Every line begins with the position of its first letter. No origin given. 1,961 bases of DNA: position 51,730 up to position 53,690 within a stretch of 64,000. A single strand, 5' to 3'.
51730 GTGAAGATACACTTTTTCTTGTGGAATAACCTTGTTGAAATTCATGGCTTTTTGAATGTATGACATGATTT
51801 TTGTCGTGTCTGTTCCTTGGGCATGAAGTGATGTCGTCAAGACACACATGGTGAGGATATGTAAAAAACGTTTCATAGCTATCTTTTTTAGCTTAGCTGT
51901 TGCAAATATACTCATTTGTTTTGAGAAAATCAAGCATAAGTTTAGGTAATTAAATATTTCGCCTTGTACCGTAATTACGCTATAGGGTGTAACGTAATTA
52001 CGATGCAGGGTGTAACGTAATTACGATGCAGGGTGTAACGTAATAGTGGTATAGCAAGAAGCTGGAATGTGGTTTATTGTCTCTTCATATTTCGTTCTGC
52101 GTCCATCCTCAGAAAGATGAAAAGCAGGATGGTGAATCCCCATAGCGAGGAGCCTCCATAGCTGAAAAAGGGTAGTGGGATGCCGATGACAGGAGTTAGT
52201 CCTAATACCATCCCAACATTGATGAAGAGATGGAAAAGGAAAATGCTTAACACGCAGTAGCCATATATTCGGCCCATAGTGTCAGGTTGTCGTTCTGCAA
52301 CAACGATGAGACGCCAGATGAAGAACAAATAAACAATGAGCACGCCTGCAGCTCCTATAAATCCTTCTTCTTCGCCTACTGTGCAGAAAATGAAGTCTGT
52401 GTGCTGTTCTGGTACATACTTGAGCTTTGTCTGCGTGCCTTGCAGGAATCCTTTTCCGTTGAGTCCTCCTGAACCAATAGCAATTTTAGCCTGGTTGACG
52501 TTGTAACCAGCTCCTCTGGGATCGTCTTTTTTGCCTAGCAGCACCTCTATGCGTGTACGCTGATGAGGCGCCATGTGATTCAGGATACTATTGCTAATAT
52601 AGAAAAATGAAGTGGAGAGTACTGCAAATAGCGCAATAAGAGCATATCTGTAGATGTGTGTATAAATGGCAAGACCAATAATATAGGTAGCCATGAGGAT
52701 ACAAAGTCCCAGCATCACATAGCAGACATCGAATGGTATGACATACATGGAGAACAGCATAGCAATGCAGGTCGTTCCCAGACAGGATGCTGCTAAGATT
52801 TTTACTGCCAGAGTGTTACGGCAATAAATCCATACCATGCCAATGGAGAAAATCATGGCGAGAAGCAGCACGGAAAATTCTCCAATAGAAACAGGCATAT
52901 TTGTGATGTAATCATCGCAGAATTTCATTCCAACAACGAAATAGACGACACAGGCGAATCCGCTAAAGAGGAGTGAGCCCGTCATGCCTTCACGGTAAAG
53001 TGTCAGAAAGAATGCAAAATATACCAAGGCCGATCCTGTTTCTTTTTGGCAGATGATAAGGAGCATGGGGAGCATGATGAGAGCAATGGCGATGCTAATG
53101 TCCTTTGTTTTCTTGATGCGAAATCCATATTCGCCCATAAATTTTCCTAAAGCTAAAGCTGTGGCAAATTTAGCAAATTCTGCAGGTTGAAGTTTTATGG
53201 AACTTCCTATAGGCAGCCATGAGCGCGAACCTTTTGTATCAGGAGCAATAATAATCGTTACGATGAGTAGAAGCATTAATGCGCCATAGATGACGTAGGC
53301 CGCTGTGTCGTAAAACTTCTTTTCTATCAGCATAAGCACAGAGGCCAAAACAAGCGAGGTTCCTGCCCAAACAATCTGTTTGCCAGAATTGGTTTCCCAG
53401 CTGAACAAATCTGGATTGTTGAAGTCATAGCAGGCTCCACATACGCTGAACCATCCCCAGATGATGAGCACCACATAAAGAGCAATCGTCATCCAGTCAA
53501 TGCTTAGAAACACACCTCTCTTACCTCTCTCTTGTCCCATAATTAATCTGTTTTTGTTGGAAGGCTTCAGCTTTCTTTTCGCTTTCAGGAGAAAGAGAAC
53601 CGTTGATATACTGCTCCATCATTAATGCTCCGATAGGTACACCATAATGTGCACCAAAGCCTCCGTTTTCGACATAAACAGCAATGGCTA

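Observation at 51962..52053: Head-to-tail 23-bp units built on the palindrome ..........: type locus of a four-locus intergenic repeat family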

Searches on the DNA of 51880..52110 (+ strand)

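Call 72: search_rna_families(source=window, start=51880, end=52090, threshold=evalue, max_evalue=10)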
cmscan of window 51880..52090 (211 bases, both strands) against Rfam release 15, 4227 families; matches with E-value up to 10: 10.
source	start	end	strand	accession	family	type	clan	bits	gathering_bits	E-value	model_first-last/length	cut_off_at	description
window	51946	52050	+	RF04111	MIR6274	Gene; miRNA;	-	25.1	80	0.0063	1-107/107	no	MIR6274 microRNA precursor family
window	51952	52022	-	RF03452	mir-3121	Gene; miRNA;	-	20.5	108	0.028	1-77/77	no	mir-3121 microRNA precursor family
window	51946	52024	+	RF03699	mir-729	Gene; miRNA;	-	19.8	61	0.14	1-87/87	no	mir-729 microRNA precursor family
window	51890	52022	+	RF00265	SNORA69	Gene; snRNA; snoRNA; HACA-box;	-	19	47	0.34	1-132/132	no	Small nucleolar RNA SNORA69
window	51960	52012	+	RF03556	mir-559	Gene; miRNA;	-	18.4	95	0.39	1-91/91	no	mir-559 microRNA precursor family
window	51945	52025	-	RF04111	MIR6274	Gene; miRNA;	-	16.6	80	1.5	1-107/107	no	MIR6274 microRNA precursor family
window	51957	52017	+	RF03601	MIR7993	Gene; miRNA;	-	16.3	100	1.9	1-138/138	no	MIR7993 microRNA precursor family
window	51960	52012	+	RF03853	mir-2013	Gene; miRNA;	-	14.9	70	1.9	1-83/83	no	mir-2013 microRNA precursor family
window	51883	52090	+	RF02660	icaR_3p_UTR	Cis-reg;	-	13.2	369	0.43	1-212/390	3'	icaR 3'UTR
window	51958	52014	-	RF04092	MIR1508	Gene; miRNA;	-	12.7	70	8.9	1-91/91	no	MIR1508 microRNA precursor family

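Call 77: search_dna_similar(query=window:51900-52110:+, collection=phages, mode=distant, max_rows=8)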
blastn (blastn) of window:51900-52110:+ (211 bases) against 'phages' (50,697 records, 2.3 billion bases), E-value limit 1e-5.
No match.

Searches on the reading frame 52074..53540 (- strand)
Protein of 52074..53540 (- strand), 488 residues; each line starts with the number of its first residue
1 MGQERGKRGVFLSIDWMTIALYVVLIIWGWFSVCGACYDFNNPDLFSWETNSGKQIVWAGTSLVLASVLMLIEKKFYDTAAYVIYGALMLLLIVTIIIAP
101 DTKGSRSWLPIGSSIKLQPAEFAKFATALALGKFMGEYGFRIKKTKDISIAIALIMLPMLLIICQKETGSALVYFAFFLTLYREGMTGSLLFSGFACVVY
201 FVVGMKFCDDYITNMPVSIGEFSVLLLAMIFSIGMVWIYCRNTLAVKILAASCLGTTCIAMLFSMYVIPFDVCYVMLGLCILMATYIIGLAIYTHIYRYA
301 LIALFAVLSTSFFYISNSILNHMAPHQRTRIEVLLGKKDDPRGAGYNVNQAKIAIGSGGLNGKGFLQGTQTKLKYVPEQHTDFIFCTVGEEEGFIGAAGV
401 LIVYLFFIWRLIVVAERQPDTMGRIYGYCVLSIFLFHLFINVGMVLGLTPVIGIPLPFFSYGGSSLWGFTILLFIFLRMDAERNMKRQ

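Call 15: search_protein_families(library=pfam, proteins=[window:52074-53540:-])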
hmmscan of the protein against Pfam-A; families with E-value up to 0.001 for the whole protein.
window:52074-53540:- (488 aa): 1 family
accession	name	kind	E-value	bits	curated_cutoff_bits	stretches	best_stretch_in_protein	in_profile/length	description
PF01098.24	FTSW_RODA_SPOVE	-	9.4e-73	245.7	26.4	2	261-483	138-354/356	Cell cycle protein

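Call 35: find_encoding_contigs(protein=window:52074-53540:-, flank=3000, max_places=8)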
Protein window:52074-53540:- (488 aa): 17 contigs read that carry it; 8 places shown.
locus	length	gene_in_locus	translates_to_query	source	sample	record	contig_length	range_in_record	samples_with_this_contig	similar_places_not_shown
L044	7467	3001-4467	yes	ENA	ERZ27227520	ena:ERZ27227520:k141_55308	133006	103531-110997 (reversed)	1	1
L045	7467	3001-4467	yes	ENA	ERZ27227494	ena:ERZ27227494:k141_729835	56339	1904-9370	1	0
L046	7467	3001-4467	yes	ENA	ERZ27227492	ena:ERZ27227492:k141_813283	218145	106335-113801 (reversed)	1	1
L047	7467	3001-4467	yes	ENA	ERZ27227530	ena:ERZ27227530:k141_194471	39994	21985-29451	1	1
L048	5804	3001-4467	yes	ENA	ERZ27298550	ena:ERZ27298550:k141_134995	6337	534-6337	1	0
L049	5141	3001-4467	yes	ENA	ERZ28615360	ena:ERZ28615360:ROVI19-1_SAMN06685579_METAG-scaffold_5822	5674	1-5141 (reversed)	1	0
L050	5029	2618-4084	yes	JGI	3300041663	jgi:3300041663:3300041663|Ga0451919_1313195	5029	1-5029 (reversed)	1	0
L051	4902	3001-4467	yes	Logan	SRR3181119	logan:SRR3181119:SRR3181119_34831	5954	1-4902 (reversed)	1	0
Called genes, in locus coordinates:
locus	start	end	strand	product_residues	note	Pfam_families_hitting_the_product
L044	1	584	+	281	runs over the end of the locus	PF04085:MreC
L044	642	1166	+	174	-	-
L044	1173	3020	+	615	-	PF03717:PBP_dimer, PF00905:Transpeptidase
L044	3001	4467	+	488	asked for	PF01098:FTSW_RODA_SPOVE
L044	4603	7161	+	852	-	-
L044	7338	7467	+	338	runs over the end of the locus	PF01520:Amidase_3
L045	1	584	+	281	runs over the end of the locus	PF04085:MreC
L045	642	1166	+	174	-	-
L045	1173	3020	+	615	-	PF03717:PBP_dimer, PF00905:Transpeptidase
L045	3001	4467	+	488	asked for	PF01098:FTSW_RODA_SPOVE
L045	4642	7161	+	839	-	-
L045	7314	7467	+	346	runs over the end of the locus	PF01520:Amidase_3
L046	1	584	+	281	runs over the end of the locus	PF04085:MreC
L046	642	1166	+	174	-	-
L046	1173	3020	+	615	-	PF03717:PBP_dimer, PF00905:Transpeptidase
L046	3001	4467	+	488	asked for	PF01098:FTSW_RODA_SPOVE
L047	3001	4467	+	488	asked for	PF01098:FTSW_RODA_SPOVE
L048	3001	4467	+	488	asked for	PF01098:FTSW_RODA_SPOVE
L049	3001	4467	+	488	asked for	PF01098:FTSW_RODA_SPOVE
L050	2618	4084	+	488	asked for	PF01098:FTSW_RODA_SPOVE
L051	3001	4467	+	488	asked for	PF01098:FTSW_RODA_SPOVE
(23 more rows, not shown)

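Call 41: find_homologous_proteins(query=window:52074-53540:-, max_evalue=1e-50)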
Query window:52074-53540:- (488 aa): 8000 proteins with E <= 1e-50 among 8000 candidates; the best 120 are listed.
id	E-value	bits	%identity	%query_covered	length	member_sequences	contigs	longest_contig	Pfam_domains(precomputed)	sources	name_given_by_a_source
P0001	0.0e+0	1091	100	100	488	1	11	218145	PF01098.25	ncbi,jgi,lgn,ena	jgi:rod shape determining protein RodA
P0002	0.0e+0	1089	100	100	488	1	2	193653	PF01098.25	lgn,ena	-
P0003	0.0e+0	1089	99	100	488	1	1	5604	PF01098.25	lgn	-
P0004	0.0e+0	1089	100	100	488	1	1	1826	PF01098.25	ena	-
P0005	0.0e+0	1089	100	100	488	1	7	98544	PF01098.25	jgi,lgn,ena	jgi:rod shape determining protein RodA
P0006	0.0e+0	1089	100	100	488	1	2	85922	PF01098.25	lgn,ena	-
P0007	0.0e+0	1088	100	100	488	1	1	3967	PF01098.25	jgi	jgi:rod shape determining protein RodA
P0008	0.0e+0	1088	100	100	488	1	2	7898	PF01098.25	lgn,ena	-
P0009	0.0e+0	1088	99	100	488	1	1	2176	PF01098.25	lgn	-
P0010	0.0e+0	1087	100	100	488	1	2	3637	PF01098.25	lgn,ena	-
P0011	0.0e+0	1087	99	100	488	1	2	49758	PF01098.25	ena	-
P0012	0.0e+0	1087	100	100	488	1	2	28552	PF01098.25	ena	-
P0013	0.0e+0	1087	100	100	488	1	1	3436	PF01098.25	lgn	-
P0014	0.0e+0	1087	99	100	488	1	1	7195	PF01098.25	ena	-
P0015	0.0e+0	1087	100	100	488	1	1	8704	PF01098.25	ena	-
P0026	0.0e+0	1060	97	100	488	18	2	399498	PF01098.25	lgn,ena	-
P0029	3.1e-274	928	83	100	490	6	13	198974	PF01098.25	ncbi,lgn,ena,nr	ncbi:MAG: rod shape-determining protein RodA [Bacteroidaceae bacterium]|nr:rod shape-determining pro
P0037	4.4e-272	921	83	99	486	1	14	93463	PF01098.25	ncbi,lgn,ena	-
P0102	1.5e-267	906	81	100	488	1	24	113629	PF01098.25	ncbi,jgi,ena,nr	ncbi:MAG: rod shape-determining protein RodA [Bacteroidaceae bacterium]|jgi:rod shape determining pr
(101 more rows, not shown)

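Call 42: find_encoding_contigs(protein=P0026, flank=10000, max_places=2)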
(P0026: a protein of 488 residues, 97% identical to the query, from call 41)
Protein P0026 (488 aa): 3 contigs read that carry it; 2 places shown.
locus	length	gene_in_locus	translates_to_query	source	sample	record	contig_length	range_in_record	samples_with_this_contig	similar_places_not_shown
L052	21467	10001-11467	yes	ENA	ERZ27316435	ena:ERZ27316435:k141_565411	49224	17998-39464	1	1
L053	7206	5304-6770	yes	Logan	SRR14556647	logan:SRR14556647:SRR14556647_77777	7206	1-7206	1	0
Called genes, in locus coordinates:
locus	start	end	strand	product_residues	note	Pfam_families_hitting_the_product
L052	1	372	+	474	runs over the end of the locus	PF06965:Na_H_antiport_1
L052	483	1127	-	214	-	PF00226:DnaJ, PF01556:DnaJ_C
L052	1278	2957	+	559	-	PF00149:Metallophos, PF02872:5_nucleotid_C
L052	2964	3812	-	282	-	PF01183:Glyco_hydro_25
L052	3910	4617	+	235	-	PF13441:Gly-zipper_YMGG (weak)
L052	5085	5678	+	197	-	PF02142:MGS, PF01808:AICARFT_IMPCHas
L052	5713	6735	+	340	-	PF00022:Actin (faint), PF06723:MreB_Mbl, PF00012:HSP70, PF14450:FtsA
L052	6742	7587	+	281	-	PF04085:MreC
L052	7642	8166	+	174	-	-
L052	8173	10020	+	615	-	PF03717:PBP_dimer, PF00905:Transpeptidase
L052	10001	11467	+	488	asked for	PF01098:FTSW_RODA_SPOVE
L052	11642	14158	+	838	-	-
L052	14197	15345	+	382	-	PF01520:Amidase_3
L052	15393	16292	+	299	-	PF28542:DUF8434, PF02470:MlaD, PF28544:Helical_needle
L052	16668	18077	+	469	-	PF11638:DnaA_N, PF00308:Bac_DnaA, PF01637:ATPase_2 (weak), PF01695:IstB_IS21 (weak), PF00004:AAA (weak), PF08299:Bac_DnaA_C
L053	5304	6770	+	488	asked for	PF01098:FTSW_RODA_SPOVE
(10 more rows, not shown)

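Call 43: find_encoding_contigs(protein=P0029, flank=3000, max_places=2)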
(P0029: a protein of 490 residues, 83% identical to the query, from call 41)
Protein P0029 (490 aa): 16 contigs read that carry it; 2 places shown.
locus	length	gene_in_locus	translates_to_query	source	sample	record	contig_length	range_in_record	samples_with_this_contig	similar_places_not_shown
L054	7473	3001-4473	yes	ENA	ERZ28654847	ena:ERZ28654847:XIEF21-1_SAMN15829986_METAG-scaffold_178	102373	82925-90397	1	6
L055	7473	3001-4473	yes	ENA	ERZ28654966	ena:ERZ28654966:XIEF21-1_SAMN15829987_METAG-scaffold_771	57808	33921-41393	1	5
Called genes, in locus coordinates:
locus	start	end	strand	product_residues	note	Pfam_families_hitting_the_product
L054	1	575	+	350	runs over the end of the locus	PF04085:MreC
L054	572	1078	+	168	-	-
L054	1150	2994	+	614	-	PF03717:PBP_dimer, PF00905:Transpeptidase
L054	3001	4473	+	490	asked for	PF01098:FTSW_RODA_SPOVE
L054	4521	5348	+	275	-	PF05708:Peptidase_C92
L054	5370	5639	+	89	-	-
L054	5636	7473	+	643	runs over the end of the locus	PF07715:Plug, PF00593:TonB_dep_Rec_b-barrel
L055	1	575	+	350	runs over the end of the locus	PF04085:MreC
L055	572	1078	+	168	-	-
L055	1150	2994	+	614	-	PF03717:PBP_dimer, PF00905:Transpeptidase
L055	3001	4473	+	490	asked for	PF01098:FTSW_RODA_SPOVE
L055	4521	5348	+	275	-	PF05708:Peptidase_C92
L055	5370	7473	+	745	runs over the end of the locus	PF07715:Plug, PF00593:TonB_dep_Rec_b-barrel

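Call 44: find_encoding_contigs(protein=P0037, flank=3000, max_places=2)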
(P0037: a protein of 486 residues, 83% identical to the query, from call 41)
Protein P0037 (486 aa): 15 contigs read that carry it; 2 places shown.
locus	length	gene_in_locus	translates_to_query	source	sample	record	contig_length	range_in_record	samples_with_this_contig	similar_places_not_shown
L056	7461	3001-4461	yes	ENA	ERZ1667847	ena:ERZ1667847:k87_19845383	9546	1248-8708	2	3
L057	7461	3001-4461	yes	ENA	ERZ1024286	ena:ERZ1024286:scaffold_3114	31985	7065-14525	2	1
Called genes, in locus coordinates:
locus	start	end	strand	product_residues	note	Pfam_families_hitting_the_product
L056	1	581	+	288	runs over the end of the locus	PF04085:MreC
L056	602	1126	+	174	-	-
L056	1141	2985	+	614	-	PF03717:PBP_dimer, PF00905:Transpeptidase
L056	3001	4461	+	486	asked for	PF01098:FTSW_RODA_SPOVE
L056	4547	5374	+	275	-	PF05708:Peptidase_C92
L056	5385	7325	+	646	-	PF07715:Plug, PF00593:TonB_dep_Rec_b-barrel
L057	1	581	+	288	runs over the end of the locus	PF04085:MreC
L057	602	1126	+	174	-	-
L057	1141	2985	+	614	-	PF03717:PBP_dimer, PF00905:Transpeptidase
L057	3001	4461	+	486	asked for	PF01098:FTSW_RODA_SPOVE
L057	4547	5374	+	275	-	PF05708:Peptidase_C92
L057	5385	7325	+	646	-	PF07715:Plug, PF00593:TonB_dep_Rec_b-barrel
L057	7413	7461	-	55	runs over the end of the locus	-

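Call 45: find_encoding_contigs(protein=P0102, flank=3000, max_places=2)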
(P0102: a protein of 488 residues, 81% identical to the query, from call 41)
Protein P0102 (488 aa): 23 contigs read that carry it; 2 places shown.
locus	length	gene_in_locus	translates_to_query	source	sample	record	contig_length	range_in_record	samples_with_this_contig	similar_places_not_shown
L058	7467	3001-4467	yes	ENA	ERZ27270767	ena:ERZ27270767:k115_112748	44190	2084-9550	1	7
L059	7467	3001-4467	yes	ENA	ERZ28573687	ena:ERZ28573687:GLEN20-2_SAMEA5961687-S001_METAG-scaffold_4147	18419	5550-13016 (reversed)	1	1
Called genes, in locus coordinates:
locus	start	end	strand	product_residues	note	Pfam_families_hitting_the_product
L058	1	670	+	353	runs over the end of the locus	PF04085:MreC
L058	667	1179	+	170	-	-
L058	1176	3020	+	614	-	PF03717:PBP_dimer, PF00905:Transpeptidase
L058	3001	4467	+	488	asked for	PF01098:FTSW_RODA_SPOVE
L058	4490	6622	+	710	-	PF07715:Plug, PF00593:TonB_dep_Rec_b-barrel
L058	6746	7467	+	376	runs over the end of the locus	PF01520:Amidase_3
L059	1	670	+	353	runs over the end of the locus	PF04085:MreC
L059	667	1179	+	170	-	-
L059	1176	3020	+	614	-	PF03717:PBP_dimer, PF00905:Transpeptidase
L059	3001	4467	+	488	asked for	PF01098:FTSW_RODA_SPOVE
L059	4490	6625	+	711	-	PF07715:Plug, PF00593:TonB_dep_Rec_b-barrel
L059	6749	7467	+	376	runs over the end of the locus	PF01520:Amidase_3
